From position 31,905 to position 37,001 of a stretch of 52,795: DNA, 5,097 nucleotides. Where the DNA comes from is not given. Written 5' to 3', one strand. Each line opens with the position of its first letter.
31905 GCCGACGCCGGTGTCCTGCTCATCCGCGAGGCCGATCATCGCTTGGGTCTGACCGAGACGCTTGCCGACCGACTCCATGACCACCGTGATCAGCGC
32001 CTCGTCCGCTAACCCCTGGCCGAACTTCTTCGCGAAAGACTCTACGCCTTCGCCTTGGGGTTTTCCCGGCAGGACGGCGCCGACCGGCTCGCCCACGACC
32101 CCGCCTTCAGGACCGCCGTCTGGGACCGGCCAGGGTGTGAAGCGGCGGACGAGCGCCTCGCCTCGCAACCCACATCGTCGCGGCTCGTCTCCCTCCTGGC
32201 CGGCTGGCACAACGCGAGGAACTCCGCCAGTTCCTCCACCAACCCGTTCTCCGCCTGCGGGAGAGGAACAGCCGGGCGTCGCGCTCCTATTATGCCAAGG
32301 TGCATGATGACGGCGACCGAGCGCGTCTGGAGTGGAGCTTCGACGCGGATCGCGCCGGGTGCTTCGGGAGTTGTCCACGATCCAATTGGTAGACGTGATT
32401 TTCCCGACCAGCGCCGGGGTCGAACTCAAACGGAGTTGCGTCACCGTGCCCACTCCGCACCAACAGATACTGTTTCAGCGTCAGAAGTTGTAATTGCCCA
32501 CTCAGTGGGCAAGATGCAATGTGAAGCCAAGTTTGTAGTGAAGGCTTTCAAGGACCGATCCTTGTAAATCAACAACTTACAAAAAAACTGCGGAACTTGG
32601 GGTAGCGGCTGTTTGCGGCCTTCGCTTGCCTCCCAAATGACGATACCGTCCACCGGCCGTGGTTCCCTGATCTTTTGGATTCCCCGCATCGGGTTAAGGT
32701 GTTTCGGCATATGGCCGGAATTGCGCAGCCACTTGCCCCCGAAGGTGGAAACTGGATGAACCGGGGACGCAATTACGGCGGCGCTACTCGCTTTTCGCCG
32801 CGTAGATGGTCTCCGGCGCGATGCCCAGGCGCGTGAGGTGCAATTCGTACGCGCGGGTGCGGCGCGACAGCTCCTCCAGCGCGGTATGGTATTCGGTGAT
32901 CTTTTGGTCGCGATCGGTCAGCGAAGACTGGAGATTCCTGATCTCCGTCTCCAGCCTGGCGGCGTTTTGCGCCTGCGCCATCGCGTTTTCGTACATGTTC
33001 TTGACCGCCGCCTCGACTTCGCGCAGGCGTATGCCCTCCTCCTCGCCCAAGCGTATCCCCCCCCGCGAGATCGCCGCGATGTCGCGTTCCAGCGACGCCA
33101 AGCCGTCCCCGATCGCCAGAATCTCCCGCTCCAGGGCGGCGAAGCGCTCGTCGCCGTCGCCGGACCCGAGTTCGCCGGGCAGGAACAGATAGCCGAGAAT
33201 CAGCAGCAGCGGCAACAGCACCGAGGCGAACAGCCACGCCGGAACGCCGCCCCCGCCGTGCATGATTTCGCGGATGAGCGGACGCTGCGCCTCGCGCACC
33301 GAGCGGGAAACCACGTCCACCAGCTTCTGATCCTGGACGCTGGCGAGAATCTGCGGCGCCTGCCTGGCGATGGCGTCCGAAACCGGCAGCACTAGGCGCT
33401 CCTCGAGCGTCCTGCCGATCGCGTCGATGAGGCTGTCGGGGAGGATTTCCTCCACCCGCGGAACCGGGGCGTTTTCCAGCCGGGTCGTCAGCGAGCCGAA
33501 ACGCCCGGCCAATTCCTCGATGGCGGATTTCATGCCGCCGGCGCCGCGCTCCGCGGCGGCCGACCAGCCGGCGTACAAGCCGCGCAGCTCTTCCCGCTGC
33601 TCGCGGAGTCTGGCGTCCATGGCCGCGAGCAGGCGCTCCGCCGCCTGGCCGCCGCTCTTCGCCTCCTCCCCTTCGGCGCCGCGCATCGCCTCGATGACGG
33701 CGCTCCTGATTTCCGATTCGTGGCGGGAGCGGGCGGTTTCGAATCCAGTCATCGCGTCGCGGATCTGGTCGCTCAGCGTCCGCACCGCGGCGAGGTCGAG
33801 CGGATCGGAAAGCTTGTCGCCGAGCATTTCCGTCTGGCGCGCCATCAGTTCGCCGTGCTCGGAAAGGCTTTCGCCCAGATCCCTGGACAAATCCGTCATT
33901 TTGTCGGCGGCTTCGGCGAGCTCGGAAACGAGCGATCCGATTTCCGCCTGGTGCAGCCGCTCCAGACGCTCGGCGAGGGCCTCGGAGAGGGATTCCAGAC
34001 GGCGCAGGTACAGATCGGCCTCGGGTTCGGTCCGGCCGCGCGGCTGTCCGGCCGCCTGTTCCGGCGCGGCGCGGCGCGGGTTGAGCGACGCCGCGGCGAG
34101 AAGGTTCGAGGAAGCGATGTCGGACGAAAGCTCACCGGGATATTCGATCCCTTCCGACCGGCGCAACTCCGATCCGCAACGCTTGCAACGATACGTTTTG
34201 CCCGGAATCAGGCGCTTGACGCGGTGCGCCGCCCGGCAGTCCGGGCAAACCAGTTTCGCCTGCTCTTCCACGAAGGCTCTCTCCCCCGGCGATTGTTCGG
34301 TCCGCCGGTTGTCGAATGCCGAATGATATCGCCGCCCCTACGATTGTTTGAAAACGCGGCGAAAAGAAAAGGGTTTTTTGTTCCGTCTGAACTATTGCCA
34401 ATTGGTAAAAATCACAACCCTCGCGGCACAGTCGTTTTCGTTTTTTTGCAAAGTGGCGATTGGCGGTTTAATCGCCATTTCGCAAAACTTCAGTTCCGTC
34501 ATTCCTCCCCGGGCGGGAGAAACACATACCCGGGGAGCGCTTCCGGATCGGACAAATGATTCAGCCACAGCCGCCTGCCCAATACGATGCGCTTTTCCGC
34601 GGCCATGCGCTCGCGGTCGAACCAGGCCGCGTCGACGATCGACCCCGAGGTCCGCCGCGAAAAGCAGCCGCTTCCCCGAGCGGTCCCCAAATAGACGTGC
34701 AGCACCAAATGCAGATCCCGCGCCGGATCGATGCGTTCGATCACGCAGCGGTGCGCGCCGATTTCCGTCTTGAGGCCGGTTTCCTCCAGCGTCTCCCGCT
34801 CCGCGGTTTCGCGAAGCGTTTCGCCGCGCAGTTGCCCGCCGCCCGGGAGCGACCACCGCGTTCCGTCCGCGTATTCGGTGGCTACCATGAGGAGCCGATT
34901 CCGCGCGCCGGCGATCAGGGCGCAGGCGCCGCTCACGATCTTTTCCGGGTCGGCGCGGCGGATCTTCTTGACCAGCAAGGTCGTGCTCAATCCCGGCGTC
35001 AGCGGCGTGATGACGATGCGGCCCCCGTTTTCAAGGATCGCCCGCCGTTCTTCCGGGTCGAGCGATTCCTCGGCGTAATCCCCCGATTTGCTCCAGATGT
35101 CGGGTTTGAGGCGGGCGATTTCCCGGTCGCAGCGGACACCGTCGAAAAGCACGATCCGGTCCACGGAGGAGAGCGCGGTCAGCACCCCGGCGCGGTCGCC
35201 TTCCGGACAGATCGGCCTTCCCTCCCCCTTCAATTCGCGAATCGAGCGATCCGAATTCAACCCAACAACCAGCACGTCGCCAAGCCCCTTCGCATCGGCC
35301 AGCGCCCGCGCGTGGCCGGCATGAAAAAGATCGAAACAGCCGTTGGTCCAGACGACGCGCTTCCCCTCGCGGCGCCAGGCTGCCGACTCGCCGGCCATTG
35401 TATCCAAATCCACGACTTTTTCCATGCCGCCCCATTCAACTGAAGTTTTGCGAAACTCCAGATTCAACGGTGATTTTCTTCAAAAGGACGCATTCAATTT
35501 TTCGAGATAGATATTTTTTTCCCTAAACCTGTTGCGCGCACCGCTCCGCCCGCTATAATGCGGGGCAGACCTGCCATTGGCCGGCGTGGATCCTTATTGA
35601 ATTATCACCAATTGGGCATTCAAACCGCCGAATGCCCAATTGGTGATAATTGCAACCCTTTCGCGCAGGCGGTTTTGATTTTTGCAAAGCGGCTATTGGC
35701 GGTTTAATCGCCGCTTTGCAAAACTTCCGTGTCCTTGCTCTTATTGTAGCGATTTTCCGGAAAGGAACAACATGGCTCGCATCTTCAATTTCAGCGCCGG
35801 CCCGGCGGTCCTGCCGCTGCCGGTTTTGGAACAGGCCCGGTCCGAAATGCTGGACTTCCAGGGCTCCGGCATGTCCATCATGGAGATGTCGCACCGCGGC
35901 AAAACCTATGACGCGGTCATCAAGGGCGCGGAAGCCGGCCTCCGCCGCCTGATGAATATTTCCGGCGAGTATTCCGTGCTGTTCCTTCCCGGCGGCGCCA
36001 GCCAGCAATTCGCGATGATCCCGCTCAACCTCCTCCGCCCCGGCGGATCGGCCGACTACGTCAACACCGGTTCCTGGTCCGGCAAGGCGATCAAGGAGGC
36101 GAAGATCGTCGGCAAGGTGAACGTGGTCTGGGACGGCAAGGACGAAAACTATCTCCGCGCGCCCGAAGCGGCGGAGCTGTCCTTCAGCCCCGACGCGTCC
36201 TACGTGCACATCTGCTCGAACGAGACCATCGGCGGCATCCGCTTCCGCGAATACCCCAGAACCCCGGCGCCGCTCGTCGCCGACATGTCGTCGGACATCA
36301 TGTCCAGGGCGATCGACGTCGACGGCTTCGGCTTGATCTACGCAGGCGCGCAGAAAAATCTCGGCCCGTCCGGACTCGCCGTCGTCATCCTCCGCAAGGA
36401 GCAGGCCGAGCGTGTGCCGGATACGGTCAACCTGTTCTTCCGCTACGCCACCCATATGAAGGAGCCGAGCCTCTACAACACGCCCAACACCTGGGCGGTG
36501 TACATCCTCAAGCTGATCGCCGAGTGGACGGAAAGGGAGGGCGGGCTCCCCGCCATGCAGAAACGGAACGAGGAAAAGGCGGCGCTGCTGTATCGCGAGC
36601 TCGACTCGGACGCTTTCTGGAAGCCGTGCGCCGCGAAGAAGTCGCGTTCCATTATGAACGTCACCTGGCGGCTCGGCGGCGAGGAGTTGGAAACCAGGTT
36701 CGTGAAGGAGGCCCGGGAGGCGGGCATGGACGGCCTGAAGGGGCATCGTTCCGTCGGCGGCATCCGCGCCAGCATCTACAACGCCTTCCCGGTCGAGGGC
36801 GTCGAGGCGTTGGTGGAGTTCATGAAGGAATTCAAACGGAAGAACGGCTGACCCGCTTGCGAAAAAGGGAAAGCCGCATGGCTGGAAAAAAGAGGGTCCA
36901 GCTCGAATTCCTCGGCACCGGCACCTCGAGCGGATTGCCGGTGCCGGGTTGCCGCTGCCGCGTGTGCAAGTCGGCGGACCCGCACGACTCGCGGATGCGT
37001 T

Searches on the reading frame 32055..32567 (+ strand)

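Call 28: search_protein_families(library=pfam, proteins=[window:32055-32567:+], max_evalue=0.01)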
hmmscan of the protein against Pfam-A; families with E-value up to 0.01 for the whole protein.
window:32055-32567:+ (170 aa): 1 family
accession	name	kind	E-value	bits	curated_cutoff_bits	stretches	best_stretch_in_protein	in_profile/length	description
PF13701.12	DDE_Tnp_1_4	-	6.9e-06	25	34.7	1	1-55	70-117/435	Transposase DDE domain group 1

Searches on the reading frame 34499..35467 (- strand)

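Call 28: search_protein_families(library=pfam, proteins=[window:34499-35467:-], max_evalue=0.01)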
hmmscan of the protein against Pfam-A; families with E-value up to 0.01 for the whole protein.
window:34499-35467:- (322 aa): 2 families
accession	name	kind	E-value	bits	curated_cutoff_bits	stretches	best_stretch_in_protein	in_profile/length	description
PF01467.32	CTP_transf_like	-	2.8e-15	57.1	21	1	40-152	1-109/133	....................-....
PF00293.34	NUDIX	-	8.2e-14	52.2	21.1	1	180-299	5-128/134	NUDIX domain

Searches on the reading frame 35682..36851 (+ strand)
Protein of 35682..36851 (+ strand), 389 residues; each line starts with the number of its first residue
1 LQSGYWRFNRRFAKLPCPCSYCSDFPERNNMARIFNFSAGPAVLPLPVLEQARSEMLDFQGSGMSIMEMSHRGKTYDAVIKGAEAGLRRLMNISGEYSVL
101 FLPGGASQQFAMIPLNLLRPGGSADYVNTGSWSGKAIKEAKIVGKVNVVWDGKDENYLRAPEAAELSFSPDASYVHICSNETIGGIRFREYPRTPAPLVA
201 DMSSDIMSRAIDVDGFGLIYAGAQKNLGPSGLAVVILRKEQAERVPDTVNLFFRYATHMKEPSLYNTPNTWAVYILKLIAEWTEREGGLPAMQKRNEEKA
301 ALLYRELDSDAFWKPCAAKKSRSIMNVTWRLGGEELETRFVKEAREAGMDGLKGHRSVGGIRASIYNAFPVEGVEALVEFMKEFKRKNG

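Call 28: search_protein_families(library=pfam, proteins=[window:35682-36851:+], max_evalue=0.01)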
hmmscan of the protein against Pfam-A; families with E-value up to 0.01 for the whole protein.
window:35682-36851:+ (389 aa): 1 family
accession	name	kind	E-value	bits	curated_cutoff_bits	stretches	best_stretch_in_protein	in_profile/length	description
PF00266.25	Aminotran_5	-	1.5e-41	143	21.5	1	34-377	1-371/371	Aminotransferase class-V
